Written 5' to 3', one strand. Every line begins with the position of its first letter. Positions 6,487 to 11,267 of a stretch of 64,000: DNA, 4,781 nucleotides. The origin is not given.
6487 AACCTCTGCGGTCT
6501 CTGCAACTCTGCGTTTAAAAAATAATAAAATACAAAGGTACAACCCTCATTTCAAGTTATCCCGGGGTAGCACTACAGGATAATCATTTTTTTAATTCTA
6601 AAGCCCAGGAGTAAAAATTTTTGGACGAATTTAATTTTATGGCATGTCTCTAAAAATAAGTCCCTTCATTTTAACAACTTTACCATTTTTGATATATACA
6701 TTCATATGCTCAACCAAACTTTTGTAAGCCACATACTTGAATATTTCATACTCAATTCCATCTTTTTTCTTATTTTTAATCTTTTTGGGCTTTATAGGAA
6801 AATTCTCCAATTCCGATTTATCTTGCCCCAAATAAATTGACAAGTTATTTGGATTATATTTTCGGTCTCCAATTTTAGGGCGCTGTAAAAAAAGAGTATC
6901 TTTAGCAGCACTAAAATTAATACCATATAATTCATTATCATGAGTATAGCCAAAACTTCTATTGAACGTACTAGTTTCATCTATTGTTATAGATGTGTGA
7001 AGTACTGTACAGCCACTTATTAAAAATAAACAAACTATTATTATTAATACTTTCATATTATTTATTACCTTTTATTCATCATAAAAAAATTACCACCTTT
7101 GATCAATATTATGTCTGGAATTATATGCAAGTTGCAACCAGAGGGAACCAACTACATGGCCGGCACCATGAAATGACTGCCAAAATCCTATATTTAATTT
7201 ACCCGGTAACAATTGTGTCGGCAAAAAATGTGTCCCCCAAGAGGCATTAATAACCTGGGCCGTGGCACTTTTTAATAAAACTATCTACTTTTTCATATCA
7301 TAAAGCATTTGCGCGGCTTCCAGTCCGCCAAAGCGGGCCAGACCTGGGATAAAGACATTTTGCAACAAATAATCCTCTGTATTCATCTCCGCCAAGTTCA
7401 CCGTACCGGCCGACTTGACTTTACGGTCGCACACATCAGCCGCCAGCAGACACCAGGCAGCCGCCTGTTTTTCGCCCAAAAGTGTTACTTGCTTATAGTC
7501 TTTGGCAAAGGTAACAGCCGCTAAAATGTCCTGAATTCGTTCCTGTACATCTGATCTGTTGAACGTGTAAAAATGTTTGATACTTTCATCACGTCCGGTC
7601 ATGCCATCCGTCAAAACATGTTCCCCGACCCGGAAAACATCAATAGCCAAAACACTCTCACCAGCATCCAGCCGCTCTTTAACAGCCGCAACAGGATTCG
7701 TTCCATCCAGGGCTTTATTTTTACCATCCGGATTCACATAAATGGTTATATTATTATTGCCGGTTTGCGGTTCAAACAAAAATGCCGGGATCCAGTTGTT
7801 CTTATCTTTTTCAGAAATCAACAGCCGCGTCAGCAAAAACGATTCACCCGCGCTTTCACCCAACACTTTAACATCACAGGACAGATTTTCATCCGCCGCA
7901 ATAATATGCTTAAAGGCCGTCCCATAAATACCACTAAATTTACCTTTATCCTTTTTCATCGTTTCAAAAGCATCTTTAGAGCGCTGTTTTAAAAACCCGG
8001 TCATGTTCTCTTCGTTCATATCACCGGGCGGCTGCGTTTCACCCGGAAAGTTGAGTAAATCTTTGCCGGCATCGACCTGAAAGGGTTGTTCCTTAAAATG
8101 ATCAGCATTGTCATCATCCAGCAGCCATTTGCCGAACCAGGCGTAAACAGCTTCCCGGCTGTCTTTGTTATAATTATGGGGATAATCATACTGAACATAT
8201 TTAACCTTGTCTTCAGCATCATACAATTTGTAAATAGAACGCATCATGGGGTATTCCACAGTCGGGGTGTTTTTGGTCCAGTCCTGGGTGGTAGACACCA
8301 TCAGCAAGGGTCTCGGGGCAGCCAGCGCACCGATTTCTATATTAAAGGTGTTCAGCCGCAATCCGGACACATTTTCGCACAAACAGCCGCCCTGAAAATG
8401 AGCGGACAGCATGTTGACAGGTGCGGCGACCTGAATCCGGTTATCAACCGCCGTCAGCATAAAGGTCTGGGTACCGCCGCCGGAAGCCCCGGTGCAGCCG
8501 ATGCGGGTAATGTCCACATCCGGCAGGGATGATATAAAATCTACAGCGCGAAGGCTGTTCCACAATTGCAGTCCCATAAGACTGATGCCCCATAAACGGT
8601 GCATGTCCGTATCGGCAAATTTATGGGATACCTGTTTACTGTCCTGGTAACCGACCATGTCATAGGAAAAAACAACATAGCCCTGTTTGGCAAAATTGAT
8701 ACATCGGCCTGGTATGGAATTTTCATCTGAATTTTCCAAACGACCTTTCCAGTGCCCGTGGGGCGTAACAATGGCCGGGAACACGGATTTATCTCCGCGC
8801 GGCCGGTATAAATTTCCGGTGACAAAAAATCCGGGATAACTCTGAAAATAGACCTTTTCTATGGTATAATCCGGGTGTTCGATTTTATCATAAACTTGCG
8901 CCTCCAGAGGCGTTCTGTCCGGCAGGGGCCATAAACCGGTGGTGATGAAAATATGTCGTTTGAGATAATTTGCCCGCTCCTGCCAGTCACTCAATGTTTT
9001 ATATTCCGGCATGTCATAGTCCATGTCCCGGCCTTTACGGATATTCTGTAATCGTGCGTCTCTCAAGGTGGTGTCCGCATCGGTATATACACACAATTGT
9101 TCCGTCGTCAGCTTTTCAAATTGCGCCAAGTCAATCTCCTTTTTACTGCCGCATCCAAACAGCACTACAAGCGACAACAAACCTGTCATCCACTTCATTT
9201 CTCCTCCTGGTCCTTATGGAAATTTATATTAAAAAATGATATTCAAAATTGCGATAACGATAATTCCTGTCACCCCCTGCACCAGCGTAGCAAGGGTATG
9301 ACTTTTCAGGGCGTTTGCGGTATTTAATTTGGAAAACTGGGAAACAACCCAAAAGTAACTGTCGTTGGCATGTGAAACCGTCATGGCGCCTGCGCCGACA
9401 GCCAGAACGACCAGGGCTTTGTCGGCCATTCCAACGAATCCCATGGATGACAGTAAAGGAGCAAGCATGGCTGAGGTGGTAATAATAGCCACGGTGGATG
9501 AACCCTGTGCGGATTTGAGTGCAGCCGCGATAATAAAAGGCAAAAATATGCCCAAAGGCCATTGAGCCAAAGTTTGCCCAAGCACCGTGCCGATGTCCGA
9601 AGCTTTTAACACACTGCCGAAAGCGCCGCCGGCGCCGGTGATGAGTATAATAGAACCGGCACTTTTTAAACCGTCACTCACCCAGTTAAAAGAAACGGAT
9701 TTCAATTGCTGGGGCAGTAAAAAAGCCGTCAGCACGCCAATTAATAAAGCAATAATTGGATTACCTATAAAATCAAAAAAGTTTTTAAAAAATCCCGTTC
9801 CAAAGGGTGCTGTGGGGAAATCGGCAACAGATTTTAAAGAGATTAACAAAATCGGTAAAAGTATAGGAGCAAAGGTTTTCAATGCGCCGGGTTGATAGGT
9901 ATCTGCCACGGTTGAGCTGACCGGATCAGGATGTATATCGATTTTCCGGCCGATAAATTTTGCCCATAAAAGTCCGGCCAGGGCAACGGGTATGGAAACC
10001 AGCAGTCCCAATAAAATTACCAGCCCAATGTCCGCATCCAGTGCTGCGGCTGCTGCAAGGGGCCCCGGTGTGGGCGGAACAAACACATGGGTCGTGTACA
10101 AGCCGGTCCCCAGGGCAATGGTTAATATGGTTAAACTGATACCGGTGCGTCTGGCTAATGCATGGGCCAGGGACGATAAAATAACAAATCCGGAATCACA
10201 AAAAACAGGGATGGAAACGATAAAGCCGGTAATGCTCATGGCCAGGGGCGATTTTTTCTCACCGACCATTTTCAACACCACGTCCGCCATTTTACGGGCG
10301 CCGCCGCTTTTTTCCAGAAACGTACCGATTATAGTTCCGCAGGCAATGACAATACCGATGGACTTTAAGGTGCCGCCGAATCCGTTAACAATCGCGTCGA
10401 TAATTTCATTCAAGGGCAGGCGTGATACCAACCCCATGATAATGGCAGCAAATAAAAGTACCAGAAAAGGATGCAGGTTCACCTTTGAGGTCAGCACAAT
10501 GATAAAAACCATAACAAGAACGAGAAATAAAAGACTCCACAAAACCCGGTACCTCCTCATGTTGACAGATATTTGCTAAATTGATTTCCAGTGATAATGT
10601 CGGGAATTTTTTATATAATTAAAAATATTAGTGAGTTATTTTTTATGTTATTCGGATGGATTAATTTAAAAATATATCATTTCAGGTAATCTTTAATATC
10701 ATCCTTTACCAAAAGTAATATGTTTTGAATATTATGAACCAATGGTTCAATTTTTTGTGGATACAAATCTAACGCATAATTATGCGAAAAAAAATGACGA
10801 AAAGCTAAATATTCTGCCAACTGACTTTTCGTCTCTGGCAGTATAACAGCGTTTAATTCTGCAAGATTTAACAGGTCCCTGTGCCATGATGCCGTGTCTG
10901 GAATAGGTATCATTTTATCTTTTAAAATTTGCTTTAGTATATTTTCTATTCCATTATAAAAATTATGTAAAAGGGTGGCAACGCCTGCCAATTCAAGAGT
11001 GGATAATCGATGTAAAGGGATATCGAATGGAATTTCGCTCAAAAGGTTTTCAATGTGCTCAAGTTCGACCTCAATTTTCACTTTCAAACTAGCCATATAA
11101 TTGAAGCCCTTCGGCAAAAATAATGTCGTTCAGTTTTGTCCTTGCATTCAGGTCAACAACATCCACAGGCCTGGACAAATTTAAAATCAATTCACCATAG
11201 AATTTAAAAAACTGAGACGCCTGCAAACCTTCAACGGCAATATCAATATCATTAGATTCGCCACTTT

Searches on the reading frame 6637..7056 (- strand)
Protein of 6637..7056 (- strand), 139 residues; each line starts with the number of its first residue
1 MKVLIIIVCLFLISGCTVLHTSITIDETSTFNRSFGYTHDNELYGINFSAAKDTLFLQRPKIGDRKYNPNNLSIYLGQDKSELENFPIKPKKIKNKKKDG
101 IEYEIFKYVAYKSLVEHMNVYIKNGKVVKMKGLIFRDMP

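Call 19: search_protein_families(library=pfam, proteins=[window:6637-7056:-], max_evalue=0.01)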
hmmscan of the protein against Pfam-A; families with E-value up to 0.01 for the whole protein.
window:6637-7056:- (139 aa): 0 families

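Call 65: find_encoding_contigs(protein=window:6637-7056:-, flank=6000, max_places=6)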
Protein window:6637-7056:- (139 aa): no gene with exactly this product is on record in the collection.

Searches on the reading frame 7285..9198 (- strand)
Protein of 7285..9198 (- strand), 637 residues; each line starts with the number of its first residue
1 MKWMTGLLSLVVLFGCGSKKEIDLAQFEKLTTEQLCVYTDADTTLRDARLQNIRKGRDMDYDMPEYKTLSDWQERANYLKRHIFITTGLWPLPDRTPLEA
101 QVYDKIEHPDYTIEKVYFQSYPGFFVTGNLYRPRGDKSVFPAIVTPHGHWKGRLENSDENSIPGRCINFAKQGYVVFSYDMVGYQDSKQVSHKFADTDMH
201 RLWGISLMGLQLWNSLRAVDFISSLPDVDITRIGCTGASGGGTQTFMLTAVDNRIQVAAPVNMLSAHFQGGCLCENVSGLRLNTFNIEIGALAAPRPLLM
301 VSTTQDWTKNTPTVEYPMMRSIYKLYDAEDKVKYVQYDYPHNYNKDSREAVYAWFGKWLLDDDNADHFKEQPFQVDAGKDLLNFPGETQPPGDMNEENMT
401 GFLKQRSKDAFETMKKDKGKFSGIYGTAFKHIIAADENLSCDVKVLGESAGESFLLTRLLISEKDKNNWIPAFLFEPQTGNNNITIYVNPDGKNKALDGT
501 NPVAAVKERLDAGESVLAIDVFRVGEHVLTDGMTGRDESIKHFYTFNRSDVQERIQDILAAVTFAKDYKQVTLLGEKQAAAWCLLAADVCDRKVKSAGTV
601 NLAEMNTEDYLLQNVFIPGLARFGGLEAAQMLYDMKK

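Call 19: search_protein_families(library=pfam, proteins=[window:7285-9198:-], max_evalue=0.01)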
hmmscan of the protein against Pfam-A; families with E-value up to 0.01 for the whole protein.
window:7285-9198:- (637 aa): 4 families
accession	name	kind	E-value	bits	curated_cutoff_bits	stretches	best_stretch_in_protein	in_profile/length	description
PF05448.18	AXE1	-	1.1e-11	44.5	21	1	115-264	58-209/321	Acetyl xylan esterase (AXE1)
PF22244.2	GCE_fung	-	1.6e-07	31.8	27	1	172-261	43-135/231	Glucuronyl esterase, fungi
PF02129.25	Peptidase_S15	-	0.0003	21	23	1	129-274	8-144/262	X-Pro dipeptidyl-peptidase (S15 family)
PF01738.24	DLH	-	0.0089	16.1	21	0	165-259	33-125/217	Dienelactone hydrolase family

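Call 66: find_encoding_contigs(protein=window:7285-9198:-, flank=6000, max_places=6)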
Protein window:7285-9198:- (637 aa): no gene with exactly this product is on record in the collection.

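Call 81: find_homologous_proteins(query=window:7285-9198:-, max_evalue=1e-50)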
Query window:7285-9198:- (637 aa): 7994 proteins with E <= 1e-50 among 8000 candidates; the best 120 are listed.
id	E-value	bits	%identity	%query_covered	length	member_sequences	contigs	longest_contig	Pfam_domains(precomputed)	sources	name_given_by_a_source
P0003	0.0e+0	1495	100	100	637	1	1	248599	PF05448.19,PF22244.3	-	-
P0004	8.5e-261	885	60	99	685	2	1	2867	PF02129.25,PF05448.19,PF01738.25,PF22244.3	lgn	-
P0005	2.3e-252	857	59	93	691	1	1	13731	PF05448.19,PF22244.3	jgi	-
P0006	2.1e-248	844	58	99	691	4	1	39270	PF05448.19,PF22244.3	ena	-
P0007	1.3e-247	842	58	99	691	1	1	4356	PF02129.25,PF05448.19,PF22244.3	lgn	-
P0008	9.1e-247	839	59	97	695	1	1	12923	PF05448.19,PF22244.3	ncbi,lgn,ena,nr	ncbi:MAG: hypothetical protein GWP06_06475 [Actinobacteria bacterium]|nr:hypothetical protein [Actin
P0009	9.4e-246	835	56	99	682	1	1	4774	PF05448.19,PF22244.3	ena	-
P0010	1.8e-245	835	57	99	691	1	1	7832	PF05448.19,PF22244.3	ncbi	-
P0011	6.8e-244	829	57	99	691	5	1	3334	PF02129.25,PF05448.19,PF22244.3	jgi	-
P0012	6.3e-242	823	57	100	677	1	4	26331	PF02129.25,PF05448.19,PF22244.3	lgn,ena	-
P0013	5.7e-241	820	57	98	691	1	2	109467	PF02129.25,PF05448.19,PF22244.3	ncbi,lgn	-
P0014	8.7e-234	796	55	100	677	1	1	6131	PF02129.25,PF05448.19,PF22244.3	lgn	-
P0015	2.9e-223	761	52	98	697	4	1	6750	PF02129.25,PF05448.19,PF22244.3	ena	-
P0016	3.6e-215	734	55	92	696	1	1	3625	PF05448.19,PF22244.3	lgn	-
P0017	1.1e-212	726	53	98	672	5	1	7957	PF05448.19,PF22244.3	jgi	-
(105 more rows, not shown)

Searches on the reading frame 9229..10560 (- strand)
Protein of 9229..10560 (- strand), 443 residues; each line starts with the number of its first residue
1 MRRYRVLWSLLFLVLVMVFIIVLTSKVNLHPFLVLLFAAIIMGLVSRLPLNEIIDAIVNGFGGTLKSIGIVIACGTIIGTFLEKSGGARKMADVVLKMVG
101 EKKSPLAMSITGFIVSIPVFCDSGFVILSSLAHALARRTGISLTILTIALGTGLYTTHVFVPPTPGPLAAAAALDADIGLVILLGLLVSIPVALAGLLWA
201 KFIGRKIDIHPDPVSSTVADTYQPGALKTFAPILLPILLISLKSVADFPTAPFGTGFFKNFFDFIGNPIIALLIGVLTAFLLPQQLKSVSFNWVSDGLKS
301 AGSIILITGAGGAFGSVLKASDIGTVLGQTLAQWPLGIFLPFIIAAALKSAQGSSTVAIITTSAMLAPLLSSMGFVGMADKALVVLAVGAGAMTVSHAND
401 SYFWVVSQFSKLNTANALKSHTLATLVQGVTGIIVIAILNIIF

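Call 19: search_protein_families(library=pfam, proteins=[window:9229-10560:-], max_evalue=0.01)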
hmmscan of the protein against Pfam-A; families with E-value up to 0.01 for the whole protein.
window:9229-10560:- (443 aa): 3 families
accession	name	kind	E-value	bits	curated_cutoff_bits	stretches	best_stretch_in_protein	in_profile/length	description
PF02447.22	GntP_permease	-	3.8e-107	359.2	22.5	1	9-442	2-440/440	GntP family permease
PF06149.18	DUF969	-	0.0033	17.4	32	1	13-98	2-85/216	Protein of unknown function (DUF969)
PF13726.12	Na_H_antiport_2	-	0.0093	16.6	29.8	1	14-98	3-86/87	Na+-H+ antiporter family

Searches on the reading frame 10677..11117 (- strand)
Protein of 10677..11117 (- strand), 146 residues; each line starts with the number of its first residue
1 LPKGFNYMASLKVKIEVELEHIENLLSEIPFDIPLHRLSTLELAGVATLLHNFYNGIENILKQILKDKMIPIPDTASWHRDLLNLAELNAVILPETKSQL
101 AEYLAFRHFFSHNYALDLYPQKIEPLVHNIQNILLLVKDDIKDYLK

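Call 19: search_protein_families(library=pfam, proteins=[window:10677-11117:-], max_evalue=0.01)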
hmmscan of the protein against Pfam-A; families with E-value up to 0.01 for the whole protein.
window:10677-11117:- (146 aa): 1 family
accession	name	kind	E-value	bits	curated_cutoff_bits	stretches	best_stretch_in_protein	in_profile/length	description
PF20797.2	HepT-like_2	-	1.9e-20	73.4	27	1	46-145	2-107/110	HepT-like protein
